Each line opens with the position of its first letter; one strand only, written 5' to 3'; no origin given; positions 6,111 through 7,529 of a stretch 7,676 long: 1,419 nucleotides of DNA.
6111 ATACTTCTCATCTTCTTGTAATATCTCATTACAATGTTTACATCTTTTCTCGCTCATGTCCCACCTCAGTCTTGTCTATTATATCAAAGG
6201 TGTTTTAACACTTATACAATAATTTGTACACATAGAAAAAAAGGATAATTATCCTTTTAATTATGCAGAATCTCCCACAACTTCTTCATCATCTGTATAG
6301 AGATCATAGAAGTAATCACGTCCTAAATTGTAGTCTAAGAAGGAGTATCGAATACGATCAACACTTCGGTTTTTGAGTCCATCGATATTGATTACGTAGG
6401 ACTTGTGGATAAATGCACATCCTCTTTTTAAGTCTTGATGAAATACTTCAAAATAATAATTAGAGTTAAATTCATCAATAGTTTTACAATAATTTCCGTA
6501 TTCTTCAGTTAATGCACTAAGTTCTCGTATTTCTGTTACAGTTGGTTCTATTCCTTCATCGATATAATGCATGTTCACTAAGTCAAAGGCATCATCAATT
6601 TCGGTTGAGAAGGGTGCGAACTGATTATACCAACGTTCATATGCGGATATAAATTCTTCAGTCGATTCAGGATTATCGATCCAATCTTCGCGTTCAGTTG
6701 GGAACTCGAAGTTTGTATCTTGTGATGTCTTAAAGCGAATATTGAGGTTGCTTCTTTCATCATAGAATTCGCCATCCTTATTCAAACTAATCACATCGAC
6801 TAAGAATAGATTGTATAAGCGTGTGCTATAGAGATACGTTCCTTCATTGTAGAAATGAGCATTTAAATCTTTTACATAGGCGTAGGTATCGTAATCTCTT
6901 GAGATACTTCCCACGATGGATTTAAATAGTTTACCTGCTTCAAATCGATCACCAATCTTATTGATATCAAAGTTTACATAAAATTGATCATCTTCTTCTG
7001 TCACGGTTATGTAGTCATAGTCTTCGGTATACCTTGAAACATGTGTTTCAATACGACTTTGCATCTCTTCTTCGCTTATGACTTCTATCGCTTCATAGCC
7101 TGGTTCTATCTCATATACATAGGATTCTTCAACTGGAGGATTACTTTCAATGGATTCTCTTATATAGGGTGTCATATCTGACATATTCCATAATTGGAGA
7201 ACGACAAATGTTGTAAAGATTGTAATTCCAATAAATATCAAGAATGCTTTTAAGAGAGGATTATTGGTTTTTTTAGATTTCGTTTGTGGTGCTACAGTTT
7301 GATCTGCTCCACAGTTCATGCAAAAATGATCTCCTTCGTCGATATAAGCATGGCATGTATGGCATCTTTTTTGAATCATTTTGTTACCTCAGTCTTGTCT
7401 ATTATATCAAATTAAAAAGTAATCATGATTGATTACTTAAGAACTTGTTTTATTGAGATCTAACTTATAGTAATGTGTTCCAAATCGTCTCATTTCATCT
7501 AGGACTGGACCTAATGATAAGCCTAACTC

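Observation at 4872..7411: Tandem diverged paralogs: cytoplasmic C4 zinc ribbon + TM + unassigned 286-aa acidic ectodomain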

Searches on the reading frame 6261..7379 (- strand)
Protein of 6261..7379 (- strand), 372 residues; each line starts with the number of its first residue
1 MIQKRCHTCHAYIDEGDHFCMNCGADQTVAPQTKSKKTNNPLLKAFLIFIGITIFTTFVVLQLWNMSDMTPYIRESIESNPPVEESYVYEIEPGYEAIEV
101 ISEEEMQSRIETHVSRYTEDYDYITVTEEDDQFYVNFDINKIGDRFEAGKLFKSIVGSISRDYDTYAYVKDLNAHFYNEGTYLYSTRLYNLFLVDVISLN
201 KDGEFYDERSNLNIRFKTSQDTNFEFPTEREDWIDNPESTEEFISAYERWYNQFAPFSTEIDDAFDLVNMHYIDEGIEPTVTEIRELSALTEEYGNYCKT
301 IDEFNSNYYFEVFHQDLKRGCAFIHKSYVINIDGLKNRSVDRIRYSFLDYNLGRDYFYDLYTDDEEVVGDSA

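Call 4: search_protein_families(library=pfam, proteins=[window:6261-7379:-], max_evalue=1)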
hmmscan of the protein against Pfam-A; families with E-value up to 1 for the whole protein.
window:6261-7379:- (372 aa): 9 families
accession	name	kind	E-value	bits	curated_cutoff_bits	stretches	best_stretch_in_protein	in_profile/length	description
PF13240.11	Zn_Ribbon_1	-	5.5e-06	26.4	25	1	6-26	2-22/23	zinc-ribbon domain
PF17399.7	DUF5405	-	0.004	18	21.6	1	248-300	31-82/88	Domain of unknown function (DUF5405)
PF12773.13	DZR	-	0.006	17.2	27.3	1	4-24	25-45/45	Double zinc ribbon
PF09889.16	DUF2116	-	0.0074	16.7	26.8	1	4-58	4-58/59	Probable treble clef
PF13248.11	Zn_ribbon_3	-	0.017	15.1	27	1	4-26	3-25/26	zinc-ribbon domain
PF08772.16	Zn_ribbon_NOB1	-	0.076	13.6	24.9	1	4-26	9-32/72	Nin one binding (NOB1) Zn-ribbon like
PF18912.6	DZR_2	-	0.22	11.8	27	1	4-26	8-30/56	Double zinc ribbon domain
PF17032.10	Zn_ribbon_15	-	0.24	12.7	28.9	1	3-24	52-73/73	zinc-ribbon family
PF15347.11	PAG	-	0.94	8.9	27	1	79-126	367-416/428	Phosphoprotein associated with glycosphingolipid-enriched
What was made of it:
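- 7302..7379 (-): B cytoplasmic C4 zinc ribbon (aa 1-26; Cys6/9/20/23). PF13240 at 26.4 bits, above the gathering score of 25 (call 4).
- On Zn_Ribbon_1 (Pfam PF13240): B scores 26.4 bits (call 4).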

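Call 5: search_protein_families(library=ncbifam, proteins=[window:6261-7379:-], max_evalue=1)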
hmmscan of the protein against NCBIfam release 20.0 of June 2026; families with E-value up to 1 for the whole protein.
window:6261-7379:- (372 aa): 1 family
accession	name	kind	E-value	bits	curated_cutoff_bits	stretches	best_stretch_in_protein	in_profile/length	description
NF038038.1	cytoc_DsrJ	equivalog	0.8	10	100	0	2-32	89-116/121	sulfate reduction electron transfer complex DsrMKJOP subunit DsrJ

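Call 7: find_homologous_proteins(query=window:6261-7379:-)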
Query window:6261-7379:- (372 aa): 11 proteins with E <= 0.001 among 1743 candidates.
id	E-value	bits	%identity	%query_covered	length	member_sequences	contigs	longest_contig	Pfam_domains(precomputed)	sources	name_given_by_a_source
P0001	2.1e-247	839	98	100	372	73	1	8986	PF13240.12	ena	-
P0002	1.4e-78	283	38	100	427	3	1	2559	-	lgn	-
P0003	1.9e-78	283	37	100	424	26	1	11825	-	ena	-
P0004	4.2e-78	282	35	100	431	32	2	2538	-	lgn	-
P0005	4.8e-78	281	35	100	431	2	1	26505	-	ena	-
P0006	1.2e-77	280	45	84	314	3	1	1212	-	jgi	jgi:hypothetical protein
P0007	3.3e-77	279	35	100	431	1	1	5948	-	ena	-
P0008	8.7e-68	248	45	72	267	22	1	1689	-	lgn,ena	-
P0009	4.9e-63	232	38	85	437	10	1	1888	-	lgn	-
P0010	4.5e-59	219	32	98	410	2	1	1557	-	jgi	-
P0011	1.1e-24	106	42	36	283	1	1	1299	PF07980.18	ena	-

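Call 9: find_encoding_contigs(protein=P0005, flank=10000, max_places=4)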
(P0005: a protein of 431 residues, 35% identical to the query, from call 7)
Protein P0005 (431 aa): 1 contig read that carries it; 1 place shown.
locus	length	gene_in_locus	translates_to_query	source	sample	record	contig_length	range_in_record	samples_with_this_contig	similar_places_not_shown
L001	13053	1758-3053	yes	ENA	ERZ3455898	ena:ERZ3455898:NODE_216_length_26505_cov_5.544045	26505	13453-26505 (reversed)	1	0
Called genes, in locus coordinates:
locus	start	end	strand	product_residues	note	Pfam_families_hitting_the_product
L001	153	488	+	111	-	PF01638:HxlR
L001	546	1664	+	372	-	PF13240:Zn_Ribbon_1 (weak)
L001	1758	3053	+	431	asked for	-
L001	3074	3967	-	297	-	PF13580:SIS_2, PF22645:GKRP_SIS_N, PF01380:SIS, PF20741:GKRP-like_C (weak)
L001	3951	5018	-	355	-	PF19200:MupG_N, PF05913:MupG_C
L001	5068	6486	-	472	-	PF00367:PTS_EIIB, PF02378:PTS_EIIC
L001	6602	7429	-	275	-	PF03123:CAT_RBD, PF00874:PRD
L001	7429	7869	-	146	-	PF00358:PTS_EIIA_1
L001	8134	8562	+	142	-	PF01451:LMWPc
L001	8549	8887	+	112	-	PF00230:MIP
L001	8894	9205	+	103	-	-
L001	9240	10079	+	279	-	PF20434:BD-FAE (weak), PF00561:Abhydrolase_1, PF12146:Hydrolase_4, PF12697:Abhydrolase_6, PF20408:Abhydrolase_11 (faint), PF03096:Ndr (weak), PF00326:Peptidase_S9 (faint), PF02230:Abhydrolase_2 (faint), +1 more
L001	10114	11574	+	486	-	PF00232:Glyco_hydro_1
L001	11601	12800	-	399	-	PF13173:AAA_14, PF13635:DUF4143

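Call 14: find_related_loci(query=A2, collection=genome_contigs, flank=10000)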
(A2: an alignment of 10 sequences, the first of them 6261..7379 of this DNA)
Query A2 (372 aa) in genome_contigs; peptide patterns used: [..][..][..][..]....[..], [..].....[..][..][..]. (x = any residue, [..] = any of these).
54 stretches matched a pattern; 2 encode a relative of the query (tblastn E <= 1e-3); 2 distinct loci.
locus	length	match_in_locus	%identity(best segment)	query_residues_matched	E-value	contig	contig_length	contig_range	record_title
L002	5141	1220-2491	37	1-372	1e-84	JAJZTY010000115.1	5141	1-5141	MAG: Bacillota bacterium isolate SKS3.bin96 NODE_27780_length_5141_cov_5.061827, whole genome shotgun sequence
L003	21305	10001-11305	32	1-371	4e-68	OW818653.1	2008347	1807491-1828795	metagenome genome assembly, chromosome: 1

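Call 29: search_protein_representatives(alignment_id=A2)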
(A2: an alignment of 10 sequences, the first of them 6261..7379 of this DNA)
Query: 10 sequences, 433 profile positions. Proteins with E-value up to 0.001 (for the whole library): 480; up to 1e-10: 26; up to 1e-30: 14. The best 150 are listed.
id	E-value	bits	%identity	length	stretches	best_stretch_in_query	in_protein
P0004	9.5e-191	651.2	-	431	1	1-433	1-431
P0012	3.8e-188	642.6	-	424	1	1-433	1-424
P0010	3.3e-167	573.6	-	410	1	1-421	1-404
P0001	2.6e-162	557.5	-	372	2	98-433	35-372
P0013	3.6e-156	537.2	-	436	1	1-432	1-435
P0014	6.5e-150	516.6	-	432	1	1-433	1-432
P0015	1.8e-116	406.4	-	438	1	1-432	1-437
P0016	3.3e-110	385.8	-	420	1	1-431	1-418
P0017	2.0e-97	343.7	-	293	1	1-288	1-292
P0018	5.1e-82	292.9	-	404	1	21-423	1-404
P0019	4.3e-56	207.4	-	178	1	257-431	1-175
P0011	9.6e-49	183.2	-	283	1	167-299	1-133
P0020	2.5e-48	181.9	-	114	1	319-430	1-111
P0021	2.3e-34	135.9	-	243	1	22-258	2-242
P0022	8.4e-21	91.2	-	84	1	372-432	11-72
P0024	8.9e-19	84.5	-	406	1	6-419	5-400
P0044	6.6e-09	52.0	-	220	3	3-142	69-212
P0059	1.6e-07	47.4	-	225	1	3-141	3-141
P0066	4.4e-07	46.0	-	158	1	4-133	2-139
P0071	7.5e-07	45.2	-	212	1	4-152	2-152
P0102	6.5e-06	42.1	-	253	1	6-193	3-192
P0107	8.7e-06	41.7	-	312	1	2-178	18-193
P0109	9.1e-06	41.6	-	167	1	6-136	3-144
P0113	9.6e-06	41.6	-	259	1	4-125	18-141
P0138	2.0e-05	40.5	-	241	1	3-137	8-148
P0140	2.0e-05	40.5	-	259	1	3-165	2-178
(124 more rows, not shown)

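Call 30: predict_structure(alignment_id=A2)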
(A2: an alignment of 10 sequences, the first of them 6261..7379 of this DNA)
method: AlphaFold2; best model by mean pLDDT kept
length: 372 residues; sequences in the alignment: 10
mean_pLDDT: 75.4   pTM: 0.66
mean pLDDT of the five models: 75.4, 71.0, 69.7, 69.5, 62.3
residues with pLDDT >= 90: 79; 70-90: 181; 50-70: 68; < 50: 44
segments of 3 or more residues with pLDDT < 50: 30-40, 68-88, 363-372
pLDDT, mean of each block of 10 residues (from residue 1): 62 68 63 37 65 73 55 42 42 59 88 92 88 90 92 87 67 93 91 70 89 90 87 65 85 84 85 77 87 91 83 87 90 83 79 77 39 30
secondary structure, 60 per line:
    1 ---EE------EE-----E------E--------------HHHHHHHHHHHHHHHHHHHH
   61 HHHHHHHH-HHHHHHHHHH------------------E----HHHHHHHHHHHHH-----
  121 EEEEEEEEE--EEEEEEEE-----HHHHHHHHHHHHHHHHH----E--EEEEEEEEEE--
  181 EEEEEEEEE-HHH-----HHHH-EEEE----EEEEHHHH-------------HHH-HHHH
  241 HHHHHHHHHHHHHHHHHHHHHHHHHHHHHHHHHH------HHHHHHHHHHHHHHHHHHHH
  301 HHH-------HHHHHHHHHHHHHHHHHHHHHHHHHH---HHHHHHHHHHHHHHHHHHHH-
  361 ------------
elements in order: H41-68 H70-79 H103-115 E121-129 E132-139 H145-161 E169-178 E181-189 H199-202 E204-207 E212-215 H216-219 H237-274 H281-303 H311-336 H340-359
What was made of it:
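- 7182..7265 (-): B single transmembrane helix (aa 39-66). Helix 41-68 in the AlphaFold model (call 30).
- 6264..7121 (-): B ectodomain (aa 87-372): alpha/beta module about aa 103-219 (6723-7073) and four-helix bundle aa 237-359 (6303-6671). AlphaFold model with block pLDDT mostly 83-93 in the folded core (call 30).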

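Call 35: fold_search(model_id=the predicted structure, library=pdb)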
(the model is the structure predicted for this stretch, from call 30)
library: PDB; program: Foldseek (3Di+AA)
matches with E <= 10: 826; with E <= 0.001: 0
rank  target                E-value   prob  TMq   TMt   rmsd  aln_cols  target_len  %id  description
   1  8eup_x                3.7e-02  0.60  0.13  0.15  15.3       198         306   12  Ytm1 associated 60S nascent ribosome State 1A (released 2022-11-30)
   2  6pwi_B                5.8e-02  0.94  0.18  0.13   5.6       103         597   11  Structure of CpGH84D (released 2019-09-11)
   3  8eti_x                9.7e-02  0.38  0.12  0.15  15.3       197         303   11  Fkbp39 associated 60S nascent ribosome State 1 (released 2022-11-30)
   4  5fl1_B                1.1e-01  0.96  0.20  0.12   4.9        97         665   10  Structure of a hydrolase with an inhibitor (released 2016-08-31)
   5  1e85                  1.4e-01  0.75  0.20  0.43   7.2       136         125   11  Cytochrome c' from Alcaligenes xylosoxidans - reduced structure with NO bound to proximal side of heme (released 2000-11-06)
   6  6em1_x                1.4e-01  0.25  0.12  0.16  17.9       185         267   12  State C (Nsa1-TAP Flag-Ytm1) - Visualizing the assembly pathway of nucleolar pre-60S ribosomes (released 2017-12-27)
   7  5abg_B                1.4e-01  0.93  0.20  0.12   4.9        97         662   10  Structure of GH84 with ligand (released 2015-11-18)
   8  8zah_B                1.4e-01  0.16  0.16  0.23  17.9       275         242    9  Crystal structure of the channel protein CorA from Campylobacter jejuni (released 2024-06-19)
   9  2w67_B                1.6e-01  0.92  0.20  0.14   4.8        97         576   10  BtGH84 in complex with FMA34 (released 2009-04-14)
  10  5jt4                  1.7e-01  0.90  0.22  0.53   4.6       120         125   12  L16A mutant of cytochrome c prime from Alcaligenes xylosoxidans: Ferrous state (released 2017-03-08)
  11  7k41                  2.0e-01  0.85  0.21  0.14   5.2       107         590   10  Bacterial O-GlcNAcase (OGA) with compound (released 2021-01-13)
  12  6s18_B                2.3e-01  0.91  0.23  0.54   5.7       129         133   12  Ligand binding domain of the P. putida receptor PcaY_PP in complex with glycerol (released 2020-10-21)
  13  4ur9_A                2.3e-01  0.85  0.20  0.12   4.9        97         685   10  Structure of ligand bound glycosylhydrolase (released 2015-02-25)
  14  6s1a_A                2.4e-01  0.96  0.25  0.57   5.1       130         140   13  Ligand binding domain of the P. putida receptor PcaY_PP (released 2020-10-21)
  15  6s33_B                2.4e-01  0.91  0.23  0.54   5.6       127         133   12  Ligand binding domain of the P. putida receptor PcaY_PP in complex with Protocatechuate (released 2020-10-21)
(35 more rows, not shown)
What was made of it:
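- On 4HB sensor domains (4HB_MCP-type): Foldseek E is 0.24 or worse (call 35).
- Closest known: Four-helix-bundle. Same: It gives weak local Foldseek matches (call 35).
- The four-helix bundle gives weak local matches to chemoreceptor 4HB ligand-binding domains (PcaY_PP 6s1a, probability 0.96 but E = 0.24, call 35).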

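Call 43: find_related_loci(query=A2, collection=metagenome_contigs, flank=10000)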
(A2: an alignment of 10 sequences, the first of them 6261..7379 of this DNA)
Query A2 (372 aa) in metagenome_contigs; peptide patterns used: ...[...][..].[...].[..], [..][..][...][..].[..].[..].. (x = any residue, [..] = any of these).
233 stretches matched a pattern; 7 encode a relative of the query (tblastn E <= 1e-3); 6 distinct loci.
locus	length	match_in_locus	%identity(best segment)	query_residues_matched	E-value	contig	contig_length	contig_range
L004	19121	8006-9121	98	1-372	0e+0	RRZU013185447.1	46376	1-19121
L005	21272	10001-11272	37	1-372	2e-85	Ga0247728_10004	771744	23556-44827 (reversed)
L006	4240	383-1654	37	1-372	1e-85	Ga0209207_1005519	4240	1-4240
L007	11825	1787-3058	37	1-372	9e-85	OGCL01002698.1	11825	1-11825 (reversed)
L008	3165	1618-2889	37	1-372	1e-83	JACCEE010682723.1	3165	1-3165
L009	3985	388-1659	36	1-372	1e-82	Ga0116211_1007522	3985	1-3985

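Call 44: find_related_loci(query=A2, collection=viral_contigs, flank=10000)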
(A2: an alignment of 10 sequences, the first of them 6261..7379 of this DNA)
Query A2 (372 aa) in viral_contigs; peptide patterns used: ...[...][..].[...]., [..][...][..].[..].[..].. (x = any residue, [..] = any of these).
127 stretches matched a pattern, but none encodes a relative of the query by tblastn (E <= 1e-3).
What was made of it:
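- On Known anti-phage defence or phage protein families (PADLOC, PHROGs): No relatives on IMG/VR contigs (call 44).
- No relatives were found on viral contigs (call 44). No relatives on viral contigs (call 44).
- Tried and rejected: The viral-contig scan found no relatives (call 44).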

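Call 45: find_encoding_contigs(protein=P0012, flank=10000, max_places=3)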
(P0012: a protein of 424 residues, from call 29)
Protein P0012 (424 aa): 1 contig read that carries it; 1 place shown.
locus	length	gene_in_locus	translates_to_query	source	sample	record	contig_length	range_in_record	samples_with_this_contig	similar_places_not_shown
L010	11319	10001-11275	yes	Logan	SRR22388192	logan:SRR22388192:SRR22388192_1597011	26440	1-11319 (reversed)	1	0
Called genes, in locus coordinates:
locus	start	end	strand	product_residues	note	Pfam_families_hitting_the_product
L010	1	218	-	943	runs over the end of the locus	PF00580:UvrD-helicase, PF13245:AAA_19, PF13604:AAA_30 (faint), PF13538:UvrD_C_2 (faint), PF13361:UvrD_C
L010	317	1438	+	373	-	-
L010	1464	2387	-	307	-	-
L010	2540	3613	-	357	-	-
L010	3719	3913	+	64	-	-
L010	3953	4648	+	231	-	PF00072:Response_reg, PF00486:Trans_reg_C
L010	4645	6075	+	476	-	PF00672:HAMP, PF00512:HisKA, PF02518:HATPase_c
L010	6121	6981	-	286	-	PF08843:AbiEii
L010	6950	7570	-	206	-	-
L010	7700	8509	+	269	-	PF13489:Methyltransf_23, PF01209:Ubie_methyltran, PF02353:CMAS (weak), PF06325:PrmA (weak), PF13649:Methyltransf_25, PF13847:Methyltransf_31, PF08241:Methyltransf_11, PF08242:Methyltransf_12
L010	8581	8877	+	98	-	-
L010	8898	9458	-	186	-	PF03807:F420_oxidored (faint)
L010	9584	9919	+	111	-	PF01638:HxlR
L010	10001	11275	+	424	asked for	-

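Call 51: search_protein_families(library=padloc, proteins=[window:6261-7379:-, L009:1816-2865:+, L009:2862-3836:+, L007:3079-4353:+], max_evalue=0.1)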
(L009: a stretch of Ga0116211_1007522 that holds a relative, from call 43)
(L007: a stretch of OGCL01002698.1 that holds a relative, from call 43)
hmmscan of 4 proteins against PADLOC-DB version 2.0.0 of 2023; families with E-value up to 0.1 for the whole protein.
window:6261-7379:- (372 aa): 0 families

L009:1816-2865:+ (349 aa): 0 families

L009:2862-3836:+ (324 aa): 1 family
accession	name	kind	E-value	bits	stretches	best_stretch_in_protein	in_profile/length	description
PDLC04999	PDC-S33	-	1.5e-18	65.4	1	33-228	55-242/349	-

L007:3079-4353:+ (424 aa): 0 families

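Call 52: search_protein_families(library=phrogs, proteins=[window:6261-7379:-, L007:3079-4353:+, P0024], max_evalue=0.1)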
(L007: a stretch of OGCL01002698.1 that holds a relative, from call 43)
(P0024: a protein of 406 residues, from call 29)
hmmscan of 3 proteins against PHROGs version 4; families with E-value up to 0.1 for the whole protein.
window:6261-7379:- (372 aa): 1 family
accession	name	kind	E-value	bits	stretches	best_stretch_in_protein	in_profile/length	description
phrog_2546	-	unknown function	0.0041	18.4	1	5-48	2-39/180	-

L007:3079-4353:+ (424 aa): 2 families
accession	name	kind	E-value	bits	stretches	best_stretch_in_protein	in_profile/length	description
phrog_28447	-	unknown function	0.04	15.1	0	125-162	4-42/83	-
phrog_22774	-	unknown function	0.054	14.7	0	103-143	9-49/90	-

P0024 (406 aa): 1 family
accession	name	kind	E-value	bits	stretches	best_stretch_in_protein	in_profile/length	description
phrog_30482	-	unknown function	0.067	14.4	0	141-176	22-57/116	-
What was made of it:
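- On Known anti-phage defence or phage protein families (PADLOC, PHROGs): PHROG hits are E = 0.004 or worse and cover the zinc ribbon only (calls 51, 52).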

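Call 54: search_protein_families(library=pfam, proteins=[L009:1816-2865:+, L009:2862-3836:+, L007:3079-4353:+, P0024, L003:9097-9579:+, P0015, P0010, P0016], max_evalue=0.01)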
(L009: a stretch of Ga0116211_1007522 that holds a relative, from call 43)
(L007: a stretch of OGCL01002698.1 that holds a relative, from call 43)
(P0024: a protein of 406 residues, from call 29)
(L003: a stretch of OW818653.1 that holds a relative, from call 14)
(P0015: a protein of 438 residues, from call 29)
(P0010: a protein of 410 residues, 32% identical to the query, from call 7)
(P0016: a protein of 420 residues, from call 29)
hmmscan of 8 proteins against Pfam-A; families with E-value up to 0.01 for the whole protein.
L009:1816-2865:+ (349 aa): 1 family
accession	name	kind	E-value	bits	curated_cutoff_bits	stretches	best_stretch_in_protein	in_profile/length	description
PF04245.18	NA37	-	2.6e-11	43.9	24.6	1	13-343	1-319/325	37-kD nucleoid-associated bacterial protein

L009:2862-3836:+ (324 aa): 1 family
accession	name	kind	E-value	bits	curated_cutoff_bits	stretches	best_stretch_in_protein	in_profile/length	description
PF04607.23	RelA_SpoT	-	4.8e-19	69.1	27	1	50-172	2-111/113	Region found in RelA / SpoT proteins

L007:3079-4353:+ (424 aa): 1 family
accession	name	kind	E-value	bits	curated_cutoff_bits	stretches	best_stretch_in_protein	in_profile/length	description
PF20939.2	MsrA_helical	-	0.0084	16.3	23.7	0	382-406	21-44/51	Selenoprotein methionine sulfoxide reductase A, helical domain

P0024 (406 aa): 0 families

L003:9097-9579:+ (160 aa): 1 family
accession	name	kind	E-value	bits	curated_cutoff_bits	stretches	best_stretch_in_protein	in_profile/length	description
PF04307.19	YdjM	-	0.00014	21.8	29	1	7-96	7-108/176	YdjM inner membrane protein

P0015 (438 aa): 1 family
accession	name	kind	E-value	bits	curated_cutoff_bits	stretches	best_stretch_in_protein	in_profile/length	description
PF12773.13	DZR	-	0.00088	19.8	27.3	1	6-28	1-23/45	Double zinc ribbon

P0010 (410 aa): 3 families
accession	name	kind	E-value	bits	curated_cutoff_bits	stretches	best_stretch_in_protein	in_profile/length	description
PF12725.13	DUF3810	-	7e-05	22.8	28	1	48-217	8-158/311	Protein of unknown function (DUF3810)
PF10661.14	EssA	-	0.0022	18.3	24.1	0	15-62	92-138/147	WXG100 protein secretion system (Wss), protein EssA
PF13240.11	Zn_Ribbon_1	-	0.0023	18.1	25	1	6-25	2-21/23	zinc-ribbon domain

P0016 (420 aa): 0 families
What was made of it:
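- The locus is hypervariable and sits in a region that accepts defence-type inserts: the PDC-S33 candidate in L009 and AbiEii in L010 (calls 45, 51, 54).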

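Call 56: fold_search(model_id=the predicted structure, library=viral)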
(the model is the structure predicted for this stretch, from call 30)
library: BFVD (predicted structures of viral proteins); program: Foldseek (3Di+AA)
matches with E <= 10: 704; with E <= 0.001: 0
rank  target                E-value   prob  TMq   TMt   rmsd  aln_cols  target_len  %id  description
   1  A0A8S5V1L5            3.8e-03  0.99  0.21  0.40  13.9       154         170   10  Lipoprotein [Myoviridae sp. ctJ2i1]
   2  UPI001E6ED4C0         4.7e-03  1.00  0.29  0.58   8.4       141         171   10  (no name look-up for this kind of identifier)
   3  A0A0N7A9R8            1.3e-02  0.97  0.24  0.19  20.6       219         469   12  (no name in the UniProt tables at hand)
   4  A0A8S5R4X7            1.5e-02  0.35  0.10  0.11  30.5       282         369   11  Double zinc ribbon protein [Siphoviridae sp. ctcMb1]
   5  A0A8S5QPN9            2.6e-02  0.54  0.16  0.22  29.5       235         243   14  Uncharacterized protein [Siphoviridae sp. ct8LX107]
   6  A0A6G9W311            3.2e-02  0.15  0.12  0.11  30.8       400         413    9  (no name in the UniProt tables at hand)
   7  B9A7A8                3.6e-02  0.89  0.16  0.30  16.1       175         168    7  Uncharacterized protein (Fragment) [Serratia phage KSP20]
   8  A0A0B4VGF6            4.3e-02  0.14  0.11  0.13  19.4       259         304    7  Uncharacterized protein [Tipula oleracea nudivirus]
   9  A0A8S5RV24            4.8e-02  0.66  0.14  0.31   8.5       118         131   12  (no name in the UniProt tables at hand)
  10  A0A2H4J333            4.8e-02  0.38  0.16  0.26  27.8       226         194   10  Uncharacterized protein [uncultured Caudovirales phage]
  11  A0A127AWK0            6.4e-02  0.85  0.14  0.49   5.4        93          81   12  Uncharacterized protein [Bacillus phage SP-15]
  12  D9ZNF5                6.8e-02  0.82  0.16  0.37   5.5        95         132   15  (no name in the UniProt tables at hand)
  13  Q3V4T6                7.6e-02  0.08  0.10  0.12  28.2       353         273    8  Structural protein ORF273 [Acidianus two-tailed virus]
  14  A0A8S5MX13            8.5e-02  0.30  0.10  0.17  10.2       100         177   17  Uncharacterized protein [Myoviridae sp. ct3wi9]
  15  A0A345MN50            8.5e-02  0.14  0.15  0.05  21.9       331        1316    8  (no name in the UniProt tables at hand)
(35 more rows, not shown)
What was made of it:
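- Marginal Foldseek hits to small helical phage lipoproteins (BFVD best E = 3.8e-3, call 56). The BFVD hits are above the 1e-3 significance line and have high rmsd (call 56).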
